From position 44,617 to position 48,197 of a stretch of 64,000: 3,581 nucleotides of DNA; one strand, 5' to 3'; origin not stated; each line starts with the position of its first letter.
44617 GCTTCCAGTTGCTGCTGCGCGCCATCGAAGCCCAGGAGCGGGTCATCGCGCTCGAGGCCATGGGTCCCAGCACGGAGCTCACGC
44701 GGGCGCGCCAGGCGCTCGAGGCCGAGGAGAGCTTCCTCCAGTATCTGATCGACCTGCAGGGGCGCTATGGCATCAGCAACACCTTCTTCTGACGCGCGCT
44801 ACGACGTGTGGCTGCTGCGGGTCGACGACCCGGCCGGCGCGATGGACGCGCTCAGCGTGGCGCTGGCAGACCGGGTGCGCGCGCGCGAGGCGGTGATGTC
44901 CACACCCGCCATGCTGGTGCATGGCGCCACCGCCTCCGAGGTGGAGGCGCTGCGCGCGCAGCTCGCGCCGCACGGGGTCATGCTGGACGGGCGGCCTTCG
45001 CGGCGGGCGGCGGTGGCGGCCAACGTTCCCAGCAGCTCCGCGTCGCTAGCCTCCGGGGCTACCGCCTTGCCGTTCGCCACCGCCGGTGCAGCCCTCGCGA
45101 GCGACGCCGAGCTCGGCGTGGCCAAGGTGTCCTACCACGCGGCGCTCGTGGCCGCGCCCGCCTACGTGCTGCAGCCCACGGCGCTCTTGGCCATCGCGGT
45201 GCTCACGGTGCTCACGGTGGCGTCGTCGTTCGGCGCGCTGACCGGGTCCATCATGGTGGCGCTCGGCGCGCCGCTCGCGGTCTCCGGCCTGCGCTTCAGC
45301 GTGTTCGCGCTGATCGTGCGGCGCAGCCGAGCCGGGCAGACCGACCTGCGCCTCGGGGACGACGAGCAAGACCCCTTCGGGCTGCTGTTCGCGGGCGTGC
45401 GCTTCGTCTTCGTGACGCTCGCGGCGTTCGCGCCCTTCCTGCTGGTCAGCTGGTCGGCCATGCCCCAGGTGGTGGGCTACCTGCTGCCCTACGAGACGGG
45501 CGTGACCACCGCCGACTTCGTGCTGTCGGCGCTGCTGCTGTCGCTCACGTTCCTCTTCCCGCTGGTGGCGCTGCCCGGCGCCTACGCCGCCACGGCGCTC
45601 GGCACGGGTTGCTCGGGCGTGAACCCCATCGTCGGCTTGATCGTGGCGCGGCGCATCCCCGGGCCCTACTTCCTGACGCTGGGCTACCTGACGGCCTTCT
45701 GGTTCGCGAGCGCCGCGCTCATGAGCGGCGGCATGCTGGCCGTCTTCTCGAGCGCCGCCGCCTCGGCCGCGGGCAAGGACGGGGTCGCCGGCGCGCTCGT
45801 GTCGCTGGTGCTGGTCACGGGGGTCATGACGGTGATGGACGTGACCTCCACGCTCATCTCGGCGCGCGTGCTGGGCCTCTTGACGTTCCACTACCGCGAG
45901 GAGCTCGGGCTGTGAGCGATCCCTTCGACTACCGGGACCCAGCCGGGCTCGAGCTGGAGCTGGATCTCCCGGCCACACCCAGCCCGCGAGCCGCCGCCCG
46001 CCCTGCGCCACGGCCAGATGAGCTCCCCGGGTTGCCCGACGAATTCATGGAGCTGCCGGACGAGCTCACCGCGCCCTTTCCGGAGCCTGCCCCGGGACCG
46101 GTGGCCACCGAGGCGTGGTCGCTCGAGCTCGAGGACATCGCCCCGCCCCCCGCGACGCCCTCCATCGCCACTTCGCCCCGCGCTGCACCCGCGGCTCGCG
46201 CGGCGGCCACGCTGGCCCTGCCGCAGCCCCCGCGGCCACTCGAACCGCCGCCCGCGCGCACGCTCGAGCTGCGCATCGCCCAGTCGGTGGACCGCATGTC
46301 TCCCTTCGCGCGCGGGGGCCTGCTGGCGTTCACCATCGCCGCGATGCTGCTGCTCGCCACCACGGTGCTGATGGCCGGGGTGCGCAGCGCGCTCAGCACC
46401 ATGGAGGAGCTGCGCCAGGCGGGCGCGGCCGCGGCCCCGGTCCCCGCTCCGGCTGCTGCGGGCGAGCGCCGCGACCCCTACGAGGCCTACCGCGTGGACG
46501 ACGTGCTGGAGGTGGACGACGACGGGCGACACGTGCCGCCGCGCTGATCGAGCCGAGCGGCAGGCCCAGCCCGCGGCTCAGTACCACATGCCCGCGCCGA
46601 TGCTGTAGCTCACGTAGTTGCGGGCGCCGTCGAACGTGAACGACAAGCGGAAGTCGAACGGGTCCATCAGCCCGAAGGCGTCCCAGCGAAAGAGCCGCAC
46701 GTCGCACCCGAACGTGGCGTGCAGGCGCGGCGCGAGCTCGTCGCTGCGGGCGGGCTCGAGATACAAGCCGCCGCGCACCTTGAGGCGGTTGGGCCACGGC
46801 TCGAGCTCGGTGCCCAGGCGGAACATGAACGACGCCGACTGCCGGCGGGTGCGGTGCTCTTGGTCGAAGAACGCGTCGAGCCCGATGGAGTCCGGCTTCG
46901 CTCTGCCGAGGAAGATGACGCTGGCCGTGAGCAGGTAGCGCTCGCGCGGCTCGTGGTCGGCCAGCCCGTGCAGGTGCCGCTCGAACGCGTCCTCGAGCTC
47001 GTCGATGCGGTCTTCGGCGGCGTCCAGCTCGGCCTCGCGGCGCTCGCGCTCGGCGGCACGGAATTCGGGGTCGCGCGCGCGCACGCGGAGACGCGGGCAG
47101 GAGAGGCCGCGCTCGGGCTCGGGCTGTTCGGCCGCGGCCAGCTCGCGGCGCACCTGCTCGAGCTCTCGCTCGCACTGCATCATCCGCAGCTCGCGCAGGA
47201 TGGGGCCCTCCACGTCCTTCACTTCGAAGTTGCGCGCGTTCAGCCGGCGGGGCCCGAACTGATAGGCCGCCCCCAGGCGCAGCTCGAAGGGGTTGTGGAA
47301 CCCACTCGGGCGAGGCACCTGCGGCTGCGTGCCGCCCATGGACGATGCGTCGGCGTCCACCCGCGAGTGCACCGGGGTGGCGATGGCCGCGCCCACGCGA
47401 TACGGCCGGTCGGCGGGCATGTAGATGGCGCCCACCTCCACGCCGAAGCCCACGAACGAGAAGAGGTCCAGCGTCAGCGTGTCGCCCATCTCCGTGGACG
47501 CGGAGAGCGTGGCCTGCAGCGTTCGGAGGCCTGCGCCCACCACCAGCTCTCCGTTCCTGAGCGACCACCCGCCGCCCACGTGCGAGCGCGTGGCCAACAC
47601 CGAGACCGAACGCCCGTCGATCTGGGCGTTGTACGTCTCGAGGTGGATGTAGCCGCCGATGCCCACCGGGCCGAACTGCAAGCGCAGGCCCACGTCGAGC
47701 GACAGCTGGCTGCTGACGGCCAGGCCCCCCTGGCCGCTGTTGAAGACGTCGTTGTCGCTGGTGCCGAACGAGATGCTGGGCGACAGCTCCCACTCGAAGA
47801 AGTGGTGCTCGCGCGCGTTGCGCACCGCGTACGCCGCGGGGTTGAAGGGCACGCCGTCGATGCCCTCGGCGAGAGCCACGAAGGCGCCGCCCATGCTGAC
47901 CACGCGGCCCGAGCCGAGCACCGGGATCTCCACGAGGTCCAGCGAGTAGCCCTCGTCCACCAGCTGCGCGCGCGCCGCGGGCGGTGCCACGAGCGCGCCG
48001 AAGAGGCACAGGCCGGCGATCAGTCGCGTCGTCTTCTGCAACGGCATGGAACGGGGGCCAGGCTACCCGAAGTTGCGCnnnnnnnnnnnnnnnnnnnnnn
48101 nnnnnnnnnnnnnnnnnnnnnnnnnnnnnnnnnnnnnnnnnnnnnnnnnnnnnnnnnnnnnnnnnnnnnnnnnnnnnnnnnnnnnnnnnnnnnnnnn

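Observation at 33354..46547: Six-ORF, ~13-kb tightly coupled operon linking AGPS-like FAD oxidases to two giant metzincin lipoproteins and two membrane proteins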

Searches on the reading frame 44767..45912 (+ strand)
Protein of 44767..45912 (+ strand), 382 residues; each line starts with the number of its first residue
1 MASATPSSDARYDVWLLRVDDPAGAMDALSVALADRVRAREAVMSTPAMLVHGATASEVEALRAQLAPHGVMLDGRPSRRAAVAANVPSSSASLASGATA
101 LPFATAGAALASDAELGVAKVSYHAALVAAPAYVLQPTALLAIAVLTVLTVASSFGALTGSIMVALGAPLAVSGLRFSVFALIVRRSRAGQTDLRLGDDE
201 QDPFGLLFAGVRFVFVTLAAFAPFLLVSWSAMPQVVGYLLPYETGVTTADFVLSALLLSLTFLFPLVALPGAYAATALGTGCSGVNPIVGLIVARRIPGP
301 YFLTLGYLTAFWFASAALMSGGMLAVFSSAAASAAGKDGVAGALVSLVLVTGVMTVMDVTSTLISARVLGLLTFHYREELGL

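Call 6: search_protein_families(library=pfam, proteins=[window:44767-45912:+], max_evalue=0.01)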
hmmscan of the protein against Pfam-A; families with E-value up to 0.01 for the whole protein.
window:44767-45912:+ (382 aa): 0 families

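Call 7: search_protein_families(library=ncbifam, proteins=[window:44767-45912:+], max_evalue=0.01)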
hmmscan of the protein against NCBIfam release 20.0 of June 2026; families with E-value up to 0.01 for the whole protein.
window:44767-45912:+ (382 aa): 0 families

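Call 46: find_homologous_proteins(query=window:44767-45912:+, max_evalue=0.001)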
Query window:44767-45912:+ (382 aa): 14 proteins with E <= 0.001 among 8000 candidates.
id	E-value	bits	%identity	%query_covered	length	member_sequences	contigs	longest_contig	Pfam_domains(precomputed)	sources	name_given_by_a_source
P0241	8.8e-220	747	97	100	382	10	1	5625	-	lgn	-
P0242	8.5e-206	701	92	100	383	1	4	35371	-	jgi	jgi:hypothetical protein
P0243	2.6e-205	699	92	100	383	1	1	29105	-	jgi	jgi:hypothetical protein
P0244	2.0e-204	696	91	100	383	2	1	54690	-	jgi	jgi:hypothetical protein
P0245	7.7e-198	675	92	97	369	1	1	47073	-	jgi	jgi:hypothetical protein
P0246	3.2e-192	656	84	100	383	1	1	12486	-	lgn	-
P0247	1.1e-152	526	99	69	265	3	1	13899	-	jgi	jgi:hypothetical protein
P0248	9.2e-149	513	71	96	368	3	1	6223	-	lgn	-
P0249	1.6e-147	509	70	96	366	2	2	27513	-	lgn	-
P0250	1.7e-109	384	73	69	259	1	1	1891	-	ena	-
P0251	4.3e-100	353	52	98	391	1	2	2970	-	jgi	jgi:hypothetical protein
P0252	9.0e-89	316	47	98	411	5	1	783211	-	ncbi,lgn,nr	ncbi:MAG: hypothetical protein H6726_17930 [Sandaracinaceae bacterium]|nr:hypothetical protein [Sand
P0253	1.6e-59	220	58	55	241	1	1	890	-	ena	-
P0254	5.6e-30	123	42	69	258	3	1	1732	-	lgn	-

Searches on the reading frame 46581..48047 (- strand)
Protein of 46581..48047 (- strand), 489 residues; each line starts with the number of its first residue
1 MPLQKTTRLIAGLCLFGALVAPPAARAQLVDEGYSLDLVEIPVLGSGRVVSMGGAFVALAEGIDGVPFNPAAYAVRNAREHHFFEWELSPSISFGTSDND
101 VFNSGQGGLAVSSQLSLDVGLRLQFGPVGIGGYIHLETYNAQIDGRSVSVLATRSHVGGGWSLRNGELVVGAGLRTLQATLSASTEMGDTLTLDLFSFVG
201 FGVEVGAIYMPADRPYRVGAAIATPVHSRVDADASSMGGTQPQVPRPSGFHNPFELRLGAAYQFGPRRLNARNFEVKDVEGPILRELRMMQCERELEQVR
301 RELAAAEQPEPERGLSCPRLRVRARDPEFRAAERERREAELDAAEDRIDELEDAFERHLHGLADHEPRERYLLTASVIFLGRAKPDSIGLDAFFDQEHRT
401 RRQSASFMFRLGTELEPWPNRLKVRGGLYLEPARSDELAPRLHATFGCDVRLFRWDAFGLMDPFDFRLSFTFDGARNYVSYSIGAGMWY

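Call 6: search_protein_families(library=pfam, proteins=[window:46581-48047:-], max_evalue=0.01)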
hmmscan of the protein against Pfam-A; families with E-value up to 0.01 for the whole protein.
window:46581-48047:- (489 aa): 0 families

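Call 7: search_protein_families(library=ncbifam, proteins=[window:46581-48047:-], max_evalue=0.01)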
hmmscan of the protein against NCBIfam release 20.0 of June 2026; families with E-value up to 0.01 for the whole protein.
window:46581-48047:- (489 aa): 1 family
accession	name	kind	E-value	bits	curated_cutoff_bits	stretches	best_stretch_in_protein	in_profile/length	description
NF033709.1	PorV_fam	subfamily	0.0012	18.4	90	0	47-265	13-207/326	PorV/PorQ family protein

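Call 63: search_solved_structures(query=window:46581-48047:-, max_evalue=1)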
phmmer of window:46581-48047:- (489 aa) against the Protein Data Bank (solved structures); distinct sequences matched with E-value up to 1: 1.
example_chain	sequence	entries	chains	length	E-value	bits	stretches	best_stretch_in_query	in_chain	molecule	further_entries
7aw7_D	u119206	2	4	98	0.37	13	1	308-360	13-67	BZIP domain-containing protein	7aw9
